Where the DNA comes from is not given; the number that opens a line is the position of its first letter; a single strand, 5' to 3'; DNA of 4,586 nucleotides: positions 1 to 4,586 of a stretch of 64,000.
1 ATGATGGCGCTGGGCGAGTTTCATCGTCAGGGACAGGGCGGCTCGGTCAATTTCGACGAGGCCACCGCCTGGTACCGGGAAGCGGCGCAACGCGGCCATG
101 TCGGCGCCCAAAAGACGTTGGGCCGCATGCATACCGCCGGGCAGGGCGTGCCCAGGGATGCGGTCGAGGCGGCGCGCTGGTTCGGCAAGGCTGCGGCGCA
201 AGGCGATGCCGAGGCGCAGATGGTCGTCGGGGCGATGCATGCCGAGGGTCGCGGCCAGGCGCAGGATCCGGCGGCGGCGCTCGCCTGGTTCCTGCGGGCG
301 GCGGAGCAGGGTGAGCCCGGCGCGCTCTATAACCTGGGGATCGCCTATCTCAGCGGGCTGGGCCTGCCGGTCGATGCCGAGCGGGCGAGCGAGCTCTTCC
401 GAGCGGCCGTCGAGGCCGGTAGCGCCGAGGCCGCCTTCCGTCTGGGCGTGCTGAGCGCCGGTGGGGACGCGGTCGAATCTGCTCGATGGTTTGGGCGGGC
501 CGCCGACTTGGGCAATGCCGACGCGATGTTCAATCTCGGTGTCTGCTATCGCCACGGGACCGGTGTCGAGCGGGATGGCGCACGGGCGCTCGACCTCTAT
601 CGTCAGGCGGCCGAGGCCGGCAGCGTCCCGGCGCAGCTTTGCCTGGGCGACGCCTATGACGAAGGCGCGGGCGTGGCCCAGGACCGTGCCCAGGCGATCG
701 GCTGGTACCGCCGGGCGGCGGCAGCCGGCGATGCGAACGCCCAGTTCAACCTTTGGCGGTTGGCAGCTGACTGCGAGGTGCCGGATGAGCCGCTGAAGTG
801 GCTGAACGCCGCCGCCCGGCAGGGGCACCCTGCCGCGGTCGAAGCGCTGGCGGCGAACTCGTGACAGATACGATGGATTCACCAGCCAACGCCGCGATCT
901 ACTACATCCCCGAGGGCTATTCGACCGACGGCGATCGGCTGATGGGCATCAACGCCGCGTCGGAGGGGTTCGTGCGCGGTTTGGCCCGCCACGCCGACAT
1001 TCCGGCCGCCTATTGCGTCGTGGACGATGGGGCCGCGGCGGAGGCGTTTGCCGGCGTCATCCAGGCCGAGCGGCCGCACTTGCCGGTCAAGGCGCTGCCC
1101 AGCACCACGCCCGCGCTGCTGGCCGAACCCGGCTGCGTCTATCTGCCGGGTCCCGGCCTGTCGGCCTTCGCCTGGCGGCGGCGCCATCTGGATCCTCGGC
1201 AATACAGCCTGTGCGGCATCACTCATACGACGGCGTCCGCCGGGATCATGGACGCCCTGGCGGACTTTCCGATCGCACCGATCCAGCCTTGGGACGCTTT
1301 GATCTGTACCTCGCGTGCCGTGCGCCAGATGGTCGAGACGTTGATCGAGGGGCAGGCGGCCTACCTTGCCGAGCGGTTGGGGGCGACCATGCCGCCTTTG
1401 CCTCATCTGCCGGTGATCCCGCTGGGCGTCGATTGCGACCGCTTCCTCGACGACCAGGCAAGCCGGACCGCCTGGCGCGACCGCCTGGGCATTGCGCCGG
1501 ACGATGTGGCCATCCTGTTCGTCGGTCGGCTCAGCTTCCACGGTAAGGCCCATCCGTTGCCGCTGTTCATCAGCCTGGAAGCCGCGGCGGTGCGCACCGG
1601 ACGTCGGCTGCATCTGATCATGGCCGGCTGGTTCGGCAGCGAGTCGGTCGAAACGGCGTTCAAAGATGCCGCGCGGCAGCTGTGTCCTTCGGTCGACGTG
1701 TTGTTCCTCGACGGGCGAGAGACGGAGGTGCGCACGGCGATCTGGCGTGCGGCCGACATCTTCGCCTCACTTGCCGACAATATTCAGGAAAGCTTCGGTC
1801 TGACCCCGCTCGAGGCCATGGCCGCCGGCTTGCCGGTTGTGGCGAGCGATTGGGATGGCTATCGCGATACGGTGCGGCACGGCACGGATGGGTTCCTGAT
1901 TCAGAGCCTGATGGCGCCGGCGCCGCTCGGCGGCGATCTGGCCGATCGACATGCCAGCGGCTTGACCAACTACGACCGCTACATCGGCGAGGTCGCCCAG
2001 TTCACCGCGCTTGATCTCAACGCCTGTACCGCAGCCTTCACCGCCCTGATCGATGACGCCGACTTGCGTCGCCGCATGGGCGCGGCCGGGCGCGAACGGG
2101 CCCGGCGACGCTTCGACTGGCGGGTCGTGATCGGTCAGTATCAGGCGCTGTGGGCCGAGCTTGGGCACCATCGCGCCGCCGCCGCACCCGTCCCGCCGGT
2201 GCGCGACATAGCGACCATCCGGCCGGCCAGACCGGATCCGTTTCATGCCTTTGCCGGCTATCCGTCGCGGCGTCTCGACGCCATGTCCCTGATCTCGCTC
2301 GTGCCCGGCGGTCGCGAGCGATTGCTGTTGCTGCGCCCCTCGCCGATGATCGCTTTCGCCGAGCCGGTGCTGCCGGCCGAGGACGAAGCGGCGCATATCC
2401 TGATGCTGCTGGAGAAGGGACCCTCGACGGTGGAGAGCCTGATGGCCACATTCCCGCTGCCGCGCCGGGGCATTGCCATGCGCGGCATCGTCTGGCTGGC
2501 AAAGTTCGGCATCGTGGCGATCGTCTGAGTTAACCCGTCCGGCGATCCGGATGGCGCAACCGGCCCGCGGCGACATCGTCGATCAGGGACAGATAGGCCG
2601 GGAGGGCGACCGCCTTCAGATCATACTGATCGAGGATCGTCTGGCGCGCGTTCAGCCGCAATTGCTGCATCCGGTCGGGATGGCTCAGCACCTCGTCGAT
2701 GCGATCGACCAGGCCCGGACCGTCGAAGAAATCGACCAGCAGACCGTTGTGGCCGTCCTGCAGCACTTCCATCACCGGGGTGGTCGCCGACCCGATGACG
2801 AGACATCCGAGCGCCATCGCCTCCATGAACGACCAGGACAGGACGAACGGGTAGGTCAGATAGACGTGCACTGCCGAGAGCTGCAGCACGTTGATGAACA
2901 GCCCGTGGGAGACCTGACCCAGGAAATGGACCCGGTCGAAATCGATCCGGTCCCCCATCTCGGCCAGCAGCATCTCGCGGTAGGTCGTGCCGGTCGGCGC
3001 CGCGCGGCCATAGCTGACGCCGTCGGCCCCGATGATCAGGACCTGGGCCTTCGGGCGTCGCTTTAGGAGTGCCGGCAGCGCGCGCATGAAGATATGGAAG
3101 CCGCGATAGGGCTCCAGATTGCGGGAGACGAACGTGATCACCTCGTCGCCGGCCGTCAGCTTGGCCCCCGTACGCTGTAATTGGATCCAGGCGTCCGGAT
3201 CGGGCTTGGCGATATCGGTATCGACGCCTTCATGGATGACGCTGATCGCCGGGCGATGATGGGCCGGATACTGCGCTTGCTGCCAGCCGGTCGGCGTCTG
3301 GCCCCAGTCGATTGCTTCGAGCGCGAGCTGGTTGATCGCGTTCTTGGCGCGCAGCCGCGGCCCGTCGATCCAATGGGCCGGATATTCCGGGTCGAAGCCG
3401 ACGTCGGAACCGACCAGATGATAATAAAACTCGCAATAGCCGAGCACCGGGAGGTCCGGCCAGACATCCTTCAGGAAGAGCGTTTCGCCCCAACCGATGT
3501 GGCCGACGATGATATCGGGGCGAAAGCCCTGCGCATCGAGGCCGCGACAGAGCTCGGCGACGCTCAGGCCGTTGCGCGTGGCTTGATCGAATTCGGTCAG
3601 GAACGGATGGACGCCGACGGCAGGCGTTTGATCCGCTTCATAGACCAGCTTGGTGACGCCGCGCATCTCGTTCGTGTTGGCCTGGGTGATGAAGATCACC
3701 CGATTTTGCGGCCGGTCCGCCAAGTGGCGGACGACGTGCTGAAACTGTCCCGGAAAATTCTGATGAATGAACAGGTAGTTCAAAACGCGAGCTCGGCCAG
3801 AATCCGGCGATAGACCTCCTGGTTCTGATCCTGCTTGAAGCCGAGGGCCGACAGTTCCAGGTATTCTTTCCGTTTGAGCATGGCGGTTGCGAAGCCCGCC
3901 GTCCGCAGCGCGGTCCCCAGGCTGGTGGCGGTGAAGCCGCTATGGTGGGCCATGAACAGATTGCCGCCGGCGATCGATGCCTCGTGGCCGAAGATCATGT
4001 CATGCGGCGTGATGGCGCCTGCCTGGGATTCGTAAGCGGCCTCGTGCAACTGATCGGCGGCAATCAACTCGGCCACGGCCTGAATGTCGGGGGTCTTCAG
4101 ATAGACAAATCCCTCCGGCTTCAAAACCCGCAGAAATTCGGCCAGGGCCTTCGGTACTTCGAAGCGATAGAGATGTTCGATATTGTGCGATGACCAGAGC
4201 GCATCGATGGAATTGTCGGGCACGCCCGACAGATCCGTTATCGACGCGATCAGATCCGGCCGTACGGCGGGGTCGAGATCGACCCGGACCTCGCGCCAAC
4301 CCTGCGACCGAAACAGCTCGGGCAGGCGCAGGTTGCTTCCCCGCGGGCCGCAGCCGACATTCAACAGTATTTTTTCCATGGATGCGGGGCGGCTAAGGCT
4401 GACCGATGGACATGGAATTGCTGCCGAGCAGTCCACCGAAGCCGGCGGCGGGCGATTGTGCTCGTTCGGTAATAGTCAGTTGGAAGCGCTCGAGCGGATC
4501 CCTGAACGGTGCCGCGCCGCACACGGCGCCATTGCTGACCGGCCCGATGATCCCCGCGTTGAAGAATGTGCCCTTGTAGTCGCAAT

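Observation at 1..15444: Glycosylation island built around a single secreted-type repeat protein, not a self-contained polysaccharide locus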

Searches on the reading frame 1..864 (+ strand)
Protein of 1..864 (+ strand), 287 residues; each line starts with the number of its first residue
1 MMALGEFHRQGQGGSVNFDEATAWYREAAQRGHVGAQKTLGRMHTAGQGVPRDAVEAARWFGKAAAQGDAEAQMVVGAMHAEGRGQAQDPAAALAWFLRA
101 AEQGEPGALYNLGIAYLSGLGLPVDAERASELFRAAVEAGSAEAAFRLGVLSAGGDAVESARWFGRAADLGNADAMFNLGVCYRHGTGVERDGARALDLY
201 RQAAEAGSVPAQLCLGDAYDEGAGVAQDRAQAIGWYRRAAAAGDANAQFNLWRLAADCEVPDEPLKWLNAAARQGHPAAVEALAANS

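Call 4: search_protein_families(library=pfam, proteins=[window:1-864:+], max_evalue=0.01)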
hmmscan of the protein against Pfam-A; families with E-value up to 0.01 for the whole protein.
window:1-864:+ (287 aa): 2 families
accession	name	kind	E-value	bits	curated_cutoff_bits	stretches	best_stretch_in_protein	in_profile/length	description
PF08238.18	Sel1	-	1.7e-49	164.9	30.7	6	173-208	1-36/36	Sel1 repeat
PF23310.1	TPR_27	-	1.5e-05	25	27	0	92-118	47-73/110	Plant tetratrico peptide repeats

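Call 29: search_protein_families(library=ncbifam, proteins=[window:1-864:+], max_evalue=0.001)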
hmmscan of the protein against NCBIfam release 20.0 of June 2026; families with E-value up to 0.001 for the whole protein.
window:1-864:+ (287 aa): 4 families
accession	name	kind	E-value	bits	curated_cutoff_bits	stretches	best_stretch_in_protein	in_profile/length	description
NF033786.1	phenyl_MerG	equivalog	1e-33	117.1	350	4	186-257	42-113/217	phenylmercury resistance protein MerG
NF047621.1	FlgprotMotXVib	equivalog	1e-20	74.1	330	2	73-149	75-151/211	flagellar protein MotX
NF038194.1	AlgK_TPR_lipo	equivalog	4.2e-14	52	700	2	62-159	292-386/448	alginate biosynthesis TPR repeat lipoprotein AlgK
NF045484.1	TransRegExoR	equivalog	4.6e-14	52.3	450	2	156-281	61-201/267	exopolysaccharide production regulator ExoR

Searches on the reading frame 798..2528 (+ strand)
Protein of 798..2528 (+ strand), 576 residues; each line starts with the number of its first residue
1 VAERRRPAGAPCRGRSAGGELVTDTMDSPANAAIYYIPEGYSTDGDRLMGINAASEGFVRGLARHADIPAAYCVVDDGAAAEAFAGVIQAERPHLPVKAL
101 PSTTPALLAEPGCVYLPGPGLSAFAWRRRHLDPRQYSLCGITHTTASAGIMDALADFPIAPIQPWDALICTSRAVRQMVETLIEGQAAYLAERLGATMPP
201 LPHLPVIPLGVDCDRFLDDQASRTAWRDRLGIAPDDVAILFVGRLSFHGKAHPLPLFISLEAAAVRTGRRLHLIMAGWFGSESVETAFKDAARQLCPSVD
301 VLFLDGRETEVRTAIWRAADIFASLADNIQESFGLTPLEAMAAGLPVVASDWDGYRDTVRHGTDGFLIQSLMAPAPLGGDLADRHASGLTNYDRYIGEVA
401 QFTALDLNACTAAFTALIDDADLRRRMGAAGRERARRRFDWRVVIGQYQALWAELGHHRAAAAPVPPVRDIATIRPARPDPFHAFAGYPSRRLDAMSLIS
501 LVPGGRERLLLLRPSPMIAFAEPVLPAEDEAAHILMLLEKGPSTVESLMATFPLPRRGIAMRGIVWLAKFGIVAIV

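Call 4: search_protein_families(library=pfam, proteins=[window:798-2528:+], max_evalue=0.01)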
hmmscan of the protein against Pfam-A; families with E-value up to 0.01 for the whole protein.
window:798-2528:+ (576 aa): 4 families
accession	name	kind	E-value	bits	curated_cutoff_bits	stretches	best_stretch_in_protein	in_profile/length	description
PF00534.26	Glycos_transf_1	-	1.3e-20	74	26.4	1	223-369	2-141/172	Glycosyl transferases group 1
PF13692.12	Glyco_trans_1_4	-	6.7e-16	59.3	27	1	238-369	3-125/142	Glycosyl transferases group 1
PF20706.3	GT4-conflict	-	4e-06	26.5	26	1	234-376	195-337/385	Family 4 Glycosyltransferase in conflict systems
PF13524.12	Glyco_trans_1_2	-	3.3e-05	24.3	25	0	406-447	100-141/144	Glycosyl transferase-like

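Call 29: search_protein_families(library=ncbifam, proteins=[window:798-2528:+], max_evalue=0.001)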
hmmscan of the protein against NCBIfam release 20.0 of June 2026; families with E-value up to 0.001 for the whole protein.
window:798-2528:+ (576 aa): 17 families
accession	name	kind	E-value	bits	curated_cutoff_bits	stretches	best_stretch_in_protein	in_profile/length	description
TIGR03449.1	mycothiol_MshA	equivalog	4.4e-19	68.7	462.5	1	204-369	190-352/406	D-inositol-3-phosphate glycosyltransferase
TIGR03088.1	stp2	hypoth_equivalog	6.5e-18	64.9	409.05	1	206-370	164-322/374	TIGR03088 family PEP-CTERM/XrtA system glycosyltransferase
TIGR02149.1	glgA_Coryne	subfamily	4e-16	59.1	302.4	1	205-448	172-383/391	glycogen synthase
TIGR03999.1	thiol_BshA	equivalog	3.7e-15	55.7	273.7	1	198-369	163-321/375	N-acetyl-alpha-D-glucosaminyl L-malate synthase BshA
NF041876.1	EPS_EpsE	equivalog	1.6e-13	50.7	400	1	190-370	176-345/389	exopolysaccharide biosynthesis GT4 family glycosyltransferase EpsE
NF053787.1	GlcN_PG_synth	equivalog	1.6e-13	50.3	480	1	201-367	163-307/361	N-acetylglucosaminyl phosphatidylglycerol synthase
TIGR04063.1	stp3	hypoth_equivalog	1.9e-12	46.8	442.05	1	201-370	179-344/397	TIGR04063 family PEP-CTERM/XrtA system glycosyltransferase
NF038295.1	EPS_HpsP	equivalog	7.9e-10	38.3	550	1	188-367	166-334/388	hormogonium polysaccharide biosynthesis glycosyltransferase HpsP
TIGR04047.1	MSMEG_0565_glyc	hypoth_equivalog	5.5e-09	35.6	259.85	1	203-360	160-316/373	MSMEG_0565 family glycosyltransferase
NF012028.0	PRK15484.1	subfamily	1.3e-08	34.3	618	1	203-381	162-338/380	lipopolysaccharide N-acetylglucosaminyltransferase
TIGR02472.1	sucr_P_syn_N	equivalog_domain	7.8e-08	31.6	576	1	327-371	347-391/439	sucrose-phosphate synthase, putative, glycosyltransferase domain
NF038229.1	Glyco4_Geo_Pelo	equivalog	1e-06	28.1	400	1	270-369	192-286/338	GPMC system family 4 glycosyltransferase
TIGR04157.1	glyco_rSAM_CFB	subfamily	3.2e-06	26.4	400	1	206-366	197-346/406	TIGR04157 family glycosyltransferase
NF007396.0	PRK09922.1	equivalog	5e-06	25.6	385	1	238-369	184-309/361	lipopolysaccharide 1,6-galactosyltransferase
TIGR02470.1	sucr_synth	equivalog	9.1e-05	20.7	810.4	1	329-370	652-693/784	sucrose synthase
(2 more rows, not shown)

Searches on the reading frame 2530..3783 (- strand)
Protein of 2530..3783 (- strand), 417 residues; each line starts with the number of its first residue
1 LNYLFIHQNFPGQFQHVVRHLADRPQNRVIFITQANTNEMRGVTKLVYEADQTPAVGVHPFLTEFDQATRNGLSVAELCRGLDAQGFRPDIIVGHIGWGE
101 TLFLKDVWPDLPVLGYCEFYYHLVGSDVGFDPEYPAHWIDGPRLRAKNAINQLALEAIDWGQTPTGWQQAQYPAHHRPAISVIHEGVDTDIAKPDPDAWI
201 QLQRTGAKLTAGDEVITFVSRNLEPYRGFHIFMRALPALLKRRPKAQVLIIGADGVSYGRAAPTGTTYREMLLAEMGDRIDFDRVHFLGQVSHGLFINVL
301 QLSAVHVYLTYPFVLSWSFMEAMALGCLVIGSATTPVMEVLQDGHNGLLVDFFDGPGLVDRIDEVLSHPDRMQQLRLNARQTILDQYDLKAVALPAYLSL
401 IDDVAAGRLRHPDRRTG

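Call 4: search_protein_families(library=pfam, proteins=[window:2530-3783:-], max_evalue=0.01)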
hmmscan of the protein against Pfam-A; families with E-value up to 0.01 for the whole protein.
window:2530-3783:- (417 aa): 4 families
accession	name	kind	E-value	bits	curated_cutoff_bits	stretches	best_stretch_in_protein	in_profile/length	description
PF12000.14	Glyco_trans_4_3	-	1.1e-60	204.7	25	1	26-190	2-166/168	Glycosyl transferase family 4 group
PF00534.26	Glycos_transf_1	-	2.1e-19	70.1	26.4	1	212-381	13-171/172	Glycosyl transferases group 1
PF13692.12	Glyco_trans_1_4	-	5.7e-15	56.3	27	1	215-367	3-141/142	Glycosyl transferases group 1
PF13524.12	Glyco_trans_1_2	-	2.4e-08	34.5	25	1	237-391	7-137/144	Glycosyl transferase-like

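Call 29: search_protein_families(library=ncbifam, proteins=[window:2530-3783:-], max_evalue=0.001)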
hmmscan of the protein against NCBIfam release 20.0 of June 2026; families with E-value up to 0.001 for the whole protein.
window:2530-3783:- (417 aa): 16 families
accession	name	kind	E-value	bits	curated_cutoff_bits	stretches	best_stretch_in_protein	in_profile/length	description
NF041876.1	EPS_EpsE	equivalog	1.8e-21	76.9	400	1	177-393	185-386/389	exopolysaccharide biosynthesis GT4 family glycosyltransferase EpsE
TIGR04063.1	stp3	hypoth_equivalog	5.3e-14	51.9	442.05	1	179-388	181-380/397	TIGR04063 family PEP-CTERM/XrtA system glycosyltransferase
TIGR03449.1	mycothiol_MshA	equivalog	1.9e-13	50.1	462.5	1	177-380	187-381/406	D-inositol-3-phosphate glycosyltransferase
TIGR03999.1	thiol_BshA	equivalog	6.9e-10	38.4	273.7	1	177-401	166-370/375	N-acetyl-alpha-D-glucosaminyl L-malate synthase BshA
TIGR04157.1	glyco_rSAM_CFB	subfamily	4.1e-08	32.6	400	1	182-391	197-397/406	TIGR04157 family glycosyltransferase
NF038295.1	EPS_HpsP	equivalog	1.6e-07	30.7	550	1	202-394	196-378/388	hormogonium polysaccharide biosynthesis glycosyltransferase HpsP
TIGR04047.1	MSMEG_0565_glyc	hypoth_equivalog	1.6e-07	30.7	259.85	1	174-393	155-364/373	MSMEG_0565 family glycosyltransferase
TIGR03088.1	stp2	hypoth_equivalog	4.7e-06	25.9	409.05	1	180-401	162-370/374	TIGR03088 family PEP-CTERM/XrtA system glycosyltransferase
TIGR03087.1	stp1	hypoth_equivalog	5.3e-06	25.8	316.65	0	320-391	316-385/397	TIGR03087 family PEP-CTERM/XrtA system glycosyltransferase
NF038229.1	Glyco4_Geo_Pelo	equivalog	1.5e-05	24.2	400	1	207-401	154-333/338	GPMC system family 4 glycosyltransferase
NF012028.0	PRK15484.1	subfamily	1.6e-05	24.2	618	1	179-393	162-368/380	lipopolysaccharide N-acetylglucosaminyltransferase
NF041139.1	TreT_Thcocales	equivalog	2.2e-05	23.4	775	1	214-402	230-410/412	trehalose synthase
NF047880.1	glyco_SdgA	exception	0.0001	21.1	800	1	316-388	403-475/488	serine-aspartate repeat adhesin O-glycosyltransferase SdgA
TIGR02149.1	glgA_Coryne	subfamily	0.00013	21.3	302.4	1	172-393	163-380/391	glycogen synthase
NF047684.1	TeichurnBiosyTuaC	equivalog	0.00051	19.1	550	0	283-392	270-378/391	teichuronic acid biosynthesis protein TuaC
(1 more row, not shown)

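Call 31: search_solved_structures(query=window:2530-3783:-, max_evalue=0.001)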
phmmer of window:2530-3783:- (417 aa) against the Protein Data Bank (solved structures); distinct sequences matched with E-value up to 0.001: 12.
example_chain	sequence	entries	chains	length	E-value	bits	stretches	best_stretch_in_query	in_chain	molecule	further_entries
3c4q_A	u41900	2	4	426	3.2e-09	39.6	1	174-368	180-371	Predicted glycosyltransferases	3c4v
3c48_A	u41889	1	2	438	3.5e-09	39.5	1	174-368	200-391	Predicted glycosyltransferases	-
6kih_A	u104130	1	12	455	1.2e-06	31.2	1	209-395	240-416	Tll1590 protein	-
4n9w_A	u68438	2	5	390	1.4e-05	27.6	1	215-373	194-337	GDP-mannose-dependent alpha-(1-2)-phosphatidylinositol mannosyltransferase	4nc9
2gej_A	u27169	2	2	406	1.6e-05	27.5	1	215-373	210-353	PHOSPHATIDYLINOSITOL MANNOSYLTRANSFERASE (PimA)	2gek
2jjm_A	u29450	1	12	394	7.8e-05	25.2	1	283-392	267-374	GLYCOSYL TRANSFERASE, GROUP 1 FAMILY PROTEIN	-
8dvz_A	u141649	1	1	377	8.4e-05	25.1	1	311-394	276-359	N, N'-diacetylbacillosaminyl-diphospho-undecaprenol alpha-1,3-N-acetylgalactosaminyltransf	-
3mbo_A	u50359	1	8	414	8.5e-05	25.1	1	283-392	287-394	Glycosyltransferase, group 1 family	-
8dqd_A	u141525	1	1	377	8.8e-05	25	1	311-394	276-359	N, N'-diacetylbacillosaminyl-diphospho-undecaprenol alpha-1,3-N-acetylgalactosaminyltransf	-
8dvw_A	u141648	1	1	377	8.8e-05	25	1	311-394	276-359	N, N'-diacetylbacillosaminyl-diphospho-undecaprenol alpha-1,3-N-acetylgalactosaminyltransf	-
2xa2_A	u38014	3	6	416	0.00038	22.9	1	214-401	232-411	TREHALOSE-SYNTHASE TRET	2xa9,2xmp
2x6q_A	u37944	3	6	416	0.00052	22.5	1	214-401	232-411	TREHALOSE-SYNTHASE TRET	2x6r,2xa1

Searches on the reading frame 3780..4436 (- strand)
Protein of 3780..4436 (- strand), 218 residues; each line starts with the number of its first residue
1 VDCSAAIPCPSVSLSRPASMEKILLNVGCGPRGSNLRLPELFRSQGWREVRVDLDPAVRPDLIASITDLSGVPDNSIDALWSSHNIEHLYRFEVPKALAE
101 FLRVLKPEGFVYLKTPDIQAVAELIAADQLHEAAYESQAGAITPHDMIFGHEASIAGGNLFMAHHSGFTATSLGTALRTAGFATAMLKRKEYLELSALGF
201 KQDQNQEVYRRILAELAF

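Call 4: search_protein_families(library=pfam, proteins=[window:3780-4436:-], max_evalue=0.01)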
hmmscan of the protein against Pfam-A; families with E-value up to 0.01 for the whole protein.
window:3780-4436:- (218 aa): 3 families
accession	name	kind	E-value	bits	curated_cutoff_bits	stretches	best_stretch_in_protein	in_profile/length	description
PF08241.18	Methyltransf_11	-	1.4e-10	42.1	21.2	1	25-112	1-94/95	Methyltransferase domain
PF13489.12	Methyltransf_23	-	5.1e-07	30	27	1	22-183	24-160/164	Methyltransferase domain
PF13649.12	Methyltransf_25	-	9.6e-06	26.7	27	1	64-109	53-97/97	Methyltransferase domain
